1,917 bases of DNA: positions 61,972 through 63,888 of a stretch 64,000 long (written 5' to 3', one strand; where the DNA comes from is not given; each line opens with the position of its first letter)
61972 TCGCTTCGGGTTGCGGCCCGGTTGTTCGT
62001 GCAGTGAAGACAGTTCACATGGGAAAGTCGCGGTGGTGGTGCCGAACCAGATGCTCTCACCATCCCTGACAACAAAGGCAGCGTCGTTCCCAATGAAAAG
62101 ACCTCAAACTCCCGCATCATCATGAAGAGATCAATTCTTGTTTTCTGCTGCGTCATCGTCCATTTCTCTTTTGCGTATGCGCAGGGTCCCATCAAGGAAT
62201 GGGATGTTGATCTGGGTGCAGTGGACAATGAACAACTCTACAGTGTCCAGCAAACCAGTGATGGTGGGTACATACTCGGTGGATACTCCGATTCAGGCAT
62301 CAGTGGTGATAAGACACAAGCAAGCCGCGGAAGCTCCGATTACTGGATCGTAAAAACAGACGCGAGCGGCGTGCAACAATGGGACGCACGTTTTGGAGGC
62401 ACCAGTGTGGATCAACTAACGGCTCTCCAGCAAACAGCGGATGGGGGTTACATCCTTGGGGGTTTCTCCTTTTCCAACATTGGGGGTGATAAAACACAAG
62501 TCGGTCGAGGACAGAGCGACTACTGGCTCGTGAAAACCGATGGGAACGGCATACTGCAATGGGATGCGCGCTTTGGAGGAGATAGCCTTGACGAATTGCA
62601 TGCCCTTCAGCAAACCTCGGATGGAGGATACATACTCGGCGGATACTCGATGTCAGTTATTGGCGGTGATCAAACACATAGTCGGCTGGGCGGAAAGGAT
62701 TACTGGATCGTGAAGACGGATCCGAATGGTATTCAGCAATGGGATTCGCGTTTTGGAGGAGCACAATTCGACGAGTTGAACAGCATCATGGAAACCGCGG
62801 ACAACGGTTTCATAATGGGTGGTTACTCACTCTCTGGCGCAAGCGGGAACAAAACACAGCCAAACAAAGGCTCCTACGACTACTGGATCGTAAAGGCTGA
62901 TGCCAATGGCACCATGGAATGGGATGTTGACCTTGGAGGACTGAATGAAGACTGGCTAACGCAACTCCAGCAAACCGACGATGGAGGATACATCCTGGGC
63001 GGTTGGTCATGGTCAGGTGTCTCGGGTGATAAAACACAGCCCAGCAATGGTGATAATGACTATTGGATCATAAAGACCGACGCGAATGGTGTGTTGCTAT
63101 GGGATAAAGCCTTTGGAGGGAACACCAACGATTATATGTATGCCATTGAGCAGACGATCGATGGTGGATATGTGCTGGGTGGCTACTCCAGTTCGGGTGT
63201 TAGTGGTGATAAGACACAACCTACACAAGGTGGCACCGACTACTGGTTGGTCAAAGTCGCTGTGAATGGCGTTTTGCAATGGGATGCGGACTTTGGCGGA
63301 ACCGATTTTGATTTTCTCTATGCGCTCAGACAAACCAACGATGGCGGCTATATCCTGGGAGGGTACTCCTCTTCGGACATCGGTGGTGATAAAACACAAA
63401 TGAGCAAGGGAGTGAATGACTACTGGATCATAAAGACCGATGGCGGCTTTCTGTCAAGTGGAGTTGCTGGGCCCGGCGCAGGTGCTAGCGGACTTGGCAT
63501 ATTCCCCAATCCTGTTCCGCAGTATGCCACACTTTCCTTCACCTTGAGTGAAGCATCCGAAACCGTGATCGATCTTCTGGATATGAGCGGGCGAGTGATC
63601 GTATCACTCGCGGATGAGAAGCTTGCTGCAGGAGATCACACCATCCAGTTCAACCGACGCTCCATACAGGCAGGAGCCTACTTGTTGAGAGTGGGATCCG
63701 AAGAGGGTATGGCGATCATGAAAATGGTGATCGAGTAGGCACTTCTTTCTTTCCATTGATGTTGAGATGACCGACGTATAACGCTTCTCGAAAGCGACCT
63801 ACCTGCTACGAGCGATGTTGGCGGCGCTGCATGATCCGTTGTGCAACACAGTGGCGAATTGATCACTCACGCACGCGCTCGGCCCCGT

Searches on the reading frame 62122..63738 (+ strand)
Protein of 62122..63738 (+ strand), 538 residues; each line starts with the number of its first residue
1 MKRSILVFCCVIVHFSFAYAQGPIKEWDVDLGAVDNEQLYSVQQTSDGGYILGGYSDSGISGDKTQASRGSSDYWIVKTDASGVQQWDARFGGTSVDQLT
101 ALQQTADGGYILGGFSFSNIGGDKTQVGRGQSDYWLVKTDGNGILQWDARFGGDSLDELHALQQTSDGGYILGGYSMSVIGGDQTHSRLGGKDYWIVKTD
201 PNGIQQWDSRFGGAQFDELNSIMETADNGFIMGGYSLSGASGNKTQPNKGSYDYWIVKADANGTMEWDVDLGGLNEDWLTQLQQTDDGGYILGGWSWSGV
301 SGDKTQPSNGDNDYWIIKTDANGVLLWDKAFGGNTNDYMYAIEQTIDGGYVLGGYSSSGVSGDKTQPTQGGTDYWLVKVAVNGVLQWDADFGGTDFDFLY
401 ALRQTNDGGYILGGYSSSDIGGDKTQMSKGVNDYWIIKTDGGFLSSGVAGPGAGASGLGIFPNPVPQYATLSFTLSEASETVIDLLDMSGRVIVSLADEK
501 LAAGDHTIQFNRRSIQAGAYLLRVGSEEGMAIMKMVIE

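Call 74: search_protein_families(library=pfam, proteins=[window:62122-63738:+], max_evalue=0.00001)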
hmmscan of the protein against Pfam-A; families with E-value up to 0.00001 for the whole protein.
window:62122-63738:+ (538 aa): 1 family
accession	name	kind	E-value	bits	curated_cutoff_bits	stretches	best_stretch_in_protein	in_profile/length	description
PF18962.6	Por_Secre_tail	-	2.6e-09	37.7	27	1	460-537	1-75/75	Secretion system C-terminal sorting domain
